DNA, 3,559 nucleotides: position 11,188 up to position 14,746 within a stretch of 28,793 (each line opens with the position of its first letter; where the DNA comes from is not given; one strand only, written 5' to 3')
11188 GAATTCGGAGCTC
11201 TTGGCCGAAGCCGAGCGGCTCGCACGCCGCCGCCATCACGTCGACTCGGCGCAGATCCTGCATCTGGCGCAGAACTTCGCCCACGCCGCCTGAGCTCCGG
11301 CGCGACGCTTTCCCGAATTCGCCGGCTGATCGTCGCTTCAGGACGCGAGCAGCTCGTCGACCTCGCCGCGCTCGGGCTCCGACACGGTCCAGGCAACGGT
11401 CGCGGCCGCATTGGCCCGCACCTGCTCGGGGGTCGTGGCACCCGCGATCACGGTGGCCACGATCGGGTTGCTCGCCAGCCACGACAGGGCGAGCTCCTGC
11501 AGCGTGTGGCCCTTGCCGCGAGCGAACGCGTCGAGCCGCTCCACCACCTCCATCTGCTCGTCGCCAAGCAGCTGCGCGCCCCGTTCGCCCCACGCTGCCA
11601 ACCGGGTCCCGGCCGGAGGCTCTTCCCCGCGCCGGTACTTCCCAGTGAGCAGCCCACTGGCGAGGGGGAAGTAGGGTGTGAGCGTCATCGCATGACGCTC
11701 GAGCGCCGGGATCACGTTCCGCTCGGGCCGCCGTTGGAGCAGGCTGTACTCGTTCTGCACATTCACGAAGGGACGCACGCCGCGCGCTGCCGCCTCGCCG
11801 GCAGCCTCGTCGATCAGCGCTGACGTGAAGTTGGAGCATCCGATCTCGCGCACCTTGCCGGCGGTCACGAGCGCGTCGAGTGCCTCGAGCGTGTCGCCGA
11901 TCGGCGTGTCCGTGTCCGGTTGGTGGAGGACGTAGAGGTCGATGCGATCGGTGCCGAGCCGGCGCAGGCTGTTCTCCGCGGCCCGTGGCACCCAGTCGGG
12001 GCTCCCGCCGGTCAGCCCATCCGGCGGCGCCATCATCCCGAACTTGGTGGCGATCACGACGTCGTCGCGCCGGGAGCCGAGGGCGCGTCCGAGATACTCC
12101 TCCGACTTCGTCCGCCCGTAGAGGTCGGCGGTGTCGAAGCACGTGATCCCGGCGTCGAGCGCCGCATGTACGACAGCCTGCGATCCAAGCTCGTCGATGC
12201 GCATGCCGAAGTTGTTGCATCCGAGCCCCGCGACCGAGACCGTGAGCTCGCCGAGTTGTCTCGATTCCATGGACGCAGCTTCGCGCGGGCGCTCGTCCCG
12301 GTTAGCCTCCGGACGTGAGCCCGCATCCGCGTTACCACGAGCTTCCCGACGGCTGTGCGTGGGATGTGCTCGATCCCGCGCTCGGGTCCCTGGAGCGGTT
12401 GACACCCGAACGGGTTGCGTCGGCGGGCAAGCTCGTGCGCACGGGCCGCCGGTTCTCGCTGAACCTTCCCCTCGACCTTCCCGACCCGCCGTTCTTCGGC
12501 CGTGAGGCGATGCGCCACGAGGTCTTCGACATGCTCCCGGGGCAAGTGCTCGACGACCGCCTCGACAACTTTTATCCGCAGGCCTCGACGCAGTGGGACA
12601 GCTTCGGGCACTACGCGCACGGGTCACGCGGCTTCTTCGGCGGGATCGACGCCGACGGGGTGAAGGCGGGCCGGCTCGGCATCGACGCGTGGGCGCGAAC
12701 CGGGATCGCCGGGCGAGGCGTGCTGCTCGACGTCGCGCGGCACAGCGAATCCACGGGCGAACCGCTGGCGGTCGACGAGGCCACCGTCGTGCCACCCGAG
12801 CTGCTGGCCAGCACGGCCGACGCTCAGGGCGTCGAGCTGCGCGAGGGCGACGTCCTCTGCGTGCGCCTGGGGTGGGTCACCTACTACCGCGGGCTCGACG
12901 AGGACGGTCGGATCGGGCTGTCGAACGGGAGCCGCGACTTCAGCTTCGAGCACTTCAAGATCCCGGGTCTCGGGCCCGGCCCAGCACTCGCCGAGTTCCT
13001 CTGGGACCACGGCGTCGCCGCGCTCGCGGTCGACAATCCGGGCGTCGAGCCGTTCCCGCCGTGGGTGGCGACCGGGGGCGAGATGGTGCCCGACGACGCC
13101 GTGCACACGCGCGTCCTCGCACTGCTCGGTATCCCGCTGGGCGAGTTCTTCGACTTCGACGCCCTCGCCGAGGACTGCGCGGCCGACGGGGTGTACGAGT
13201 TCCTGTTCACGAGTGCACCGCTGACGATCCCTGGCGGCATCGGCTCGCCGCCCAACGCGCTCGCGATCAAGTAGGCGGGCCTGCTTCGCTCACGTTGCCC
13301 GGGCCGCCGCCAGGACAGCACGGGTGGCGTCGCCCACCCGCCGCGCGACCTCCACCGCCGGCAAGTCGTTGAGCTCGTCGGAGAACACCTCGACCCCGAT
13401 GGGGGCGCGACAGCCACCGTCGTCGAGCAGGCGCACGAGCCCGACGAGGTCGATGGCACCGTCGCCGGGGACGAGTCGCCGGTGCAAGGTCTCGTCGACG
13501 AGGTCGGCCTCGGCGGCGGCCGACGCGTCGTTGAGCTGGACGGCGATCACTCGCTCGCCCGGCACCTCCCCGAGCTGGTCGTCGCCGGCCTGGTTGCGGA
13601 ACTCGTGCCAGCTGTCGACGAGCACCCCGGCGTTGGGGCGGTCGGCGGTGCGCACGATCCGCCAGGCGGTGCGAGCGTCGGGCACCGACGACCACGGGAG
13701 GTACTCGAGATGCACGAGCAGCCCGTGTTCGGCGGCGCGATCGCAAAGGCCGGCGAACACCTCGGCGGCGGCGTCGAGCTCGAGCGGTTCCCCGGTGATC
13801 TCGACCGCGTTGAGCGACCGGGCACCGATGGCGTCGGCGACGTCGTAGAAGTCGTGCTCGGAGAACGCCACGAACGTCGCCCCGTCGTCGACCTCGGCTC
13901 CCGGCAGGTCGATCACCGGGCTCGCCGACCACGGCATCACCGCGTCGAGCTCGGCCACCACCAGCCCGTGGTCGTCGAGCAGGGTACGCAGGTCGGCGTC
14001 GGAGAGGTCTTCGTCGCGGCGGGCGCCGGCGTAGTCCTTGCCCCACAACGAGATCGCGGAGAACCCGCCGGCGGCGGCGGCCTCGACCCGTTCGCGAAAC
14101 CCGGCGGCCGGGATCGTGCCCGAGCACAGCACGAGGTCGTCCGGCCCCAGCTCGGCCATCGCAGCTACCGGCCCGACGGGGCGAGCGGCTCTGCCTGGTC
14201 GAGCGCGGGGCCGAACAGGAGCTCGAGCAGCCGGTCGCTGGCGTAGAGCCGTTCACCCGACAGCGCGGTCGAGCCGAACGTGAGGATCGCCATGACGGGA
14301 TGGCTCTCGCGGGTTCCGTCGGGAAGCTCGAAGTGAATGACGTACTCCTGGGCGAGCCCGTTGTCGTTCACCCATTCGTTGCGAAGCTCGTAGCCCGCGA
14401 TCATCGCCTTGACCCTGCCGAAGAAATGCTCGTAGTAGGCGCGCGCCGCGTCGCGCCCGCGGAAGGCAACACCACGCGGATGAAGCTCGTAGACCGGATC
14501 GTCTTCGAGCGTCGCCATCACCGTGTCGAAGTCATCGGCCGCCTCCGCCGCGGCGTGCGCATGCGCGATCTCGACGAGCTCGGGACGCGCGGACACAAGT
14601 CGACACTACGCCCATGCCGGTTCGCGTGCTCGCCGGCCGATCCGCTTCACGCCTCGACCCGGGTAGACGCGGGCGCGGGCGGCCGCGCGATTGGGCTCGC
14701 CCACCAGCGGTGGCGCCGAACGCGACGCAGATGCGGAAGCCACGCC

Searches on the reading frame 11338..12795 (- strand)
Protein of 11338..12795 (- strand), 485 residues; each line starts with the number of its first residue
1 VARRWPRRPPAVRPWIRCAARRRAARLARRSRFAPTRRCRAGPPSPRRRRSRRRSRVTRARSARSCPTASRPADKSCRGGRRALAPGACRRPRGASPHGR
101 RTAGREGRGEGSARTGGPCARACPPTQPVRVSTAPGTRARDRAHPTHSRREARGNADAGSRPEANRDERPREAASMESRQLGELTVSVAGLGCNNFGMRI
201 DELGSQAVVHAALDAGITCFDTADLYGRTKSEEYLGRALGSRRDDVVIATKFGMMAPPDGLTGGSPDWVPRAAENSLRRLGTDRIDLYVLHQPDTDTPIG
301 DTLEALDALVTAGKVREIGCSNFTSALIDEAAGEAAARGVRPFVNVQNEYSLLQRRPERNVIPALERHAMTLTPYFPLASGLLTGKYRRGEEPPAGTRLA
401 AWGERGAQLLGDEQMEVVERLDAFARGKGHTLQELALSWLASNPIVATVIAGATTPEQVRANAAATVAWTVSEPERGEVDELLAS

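Call 35: search_protein_families(library=pfam, proteins=[window:11338-12795:-], max_evalue=0.01)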
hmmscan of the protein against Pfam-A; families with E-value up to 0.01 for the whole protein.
window:11338-12795:- (485 aa): 1 family
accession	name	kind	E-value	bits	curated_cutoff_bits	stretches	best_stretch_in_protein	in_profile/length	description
PF00248.27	Aldo_ket_red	-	7.6e-69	232.4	24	1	190-482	3-289/291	Aldo/keto reductase family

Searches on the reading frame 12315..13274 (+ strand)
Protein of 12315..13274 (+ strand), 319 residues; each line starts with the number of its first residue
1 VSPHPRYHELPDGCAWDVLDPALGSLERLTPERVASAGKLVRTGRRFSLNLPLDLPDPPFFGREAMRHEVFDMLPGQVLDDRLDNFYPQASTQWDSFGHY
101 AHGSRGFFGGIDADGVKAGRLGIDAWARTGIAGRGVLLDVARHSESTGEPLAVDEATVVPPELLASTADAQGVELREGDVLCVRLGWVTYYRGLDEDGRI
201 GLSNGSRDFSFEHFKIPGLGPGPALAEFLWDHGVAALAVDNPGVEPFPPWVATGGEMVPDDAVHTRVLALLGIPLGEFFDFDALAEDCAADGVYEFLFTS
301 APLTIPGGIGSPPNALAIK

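Call 35: search_protein_families(library=pfam, proteins=[window:12315-13274:+], max_evalue=0.01)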
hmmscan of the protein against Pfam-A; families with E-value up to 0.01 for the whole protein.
window:12315-13274:+ (319 aa): 1 family
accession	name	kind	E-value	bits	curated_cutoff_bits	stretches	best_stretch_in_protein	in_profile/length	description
PF04199.19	Cyclase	-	2.8e-15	57.2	23.1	1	85-245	23-141/142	Putative cyclase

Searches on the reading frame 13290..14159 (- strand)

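Call 35: search_protein_families(library=pfam, proteins=[window:13290-14159:-], max_evalue=0.01)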
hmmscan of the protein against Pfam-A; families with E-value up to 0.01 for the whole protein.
window:13290-14159:- (289 aa): 1 family
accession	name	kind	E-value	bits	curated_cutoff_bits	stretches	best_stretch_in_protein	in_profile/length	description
PF01261.30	AP_endonuc_2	-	1.3e-25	91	31.1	1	26-268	2-235/249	Xylose isomerase-like TIM barrel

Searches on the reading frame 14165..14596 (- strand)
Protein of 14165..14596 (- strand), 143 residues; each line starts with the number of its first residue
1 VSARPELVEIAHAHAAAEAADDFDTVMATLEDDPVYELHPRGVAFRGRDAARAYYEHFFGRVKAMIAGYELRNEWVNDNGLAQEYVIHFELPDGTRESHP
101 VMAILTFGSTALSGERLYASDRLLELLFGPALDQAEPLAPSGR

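Call 35: search_protein_families(library=pfam, proteins=[window:14165-14596:-], max_evalue=0.01)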
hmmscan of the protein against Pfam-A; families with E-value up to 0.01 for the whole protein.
window:14165-14596:- (143 aa): 1 family
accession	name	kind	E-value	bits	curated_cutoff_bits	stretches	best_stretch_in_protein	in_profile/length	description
PF12680.13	SnoaL_2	-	2e-08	35.2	27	1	13-107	3-94/102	SnoaL-like domain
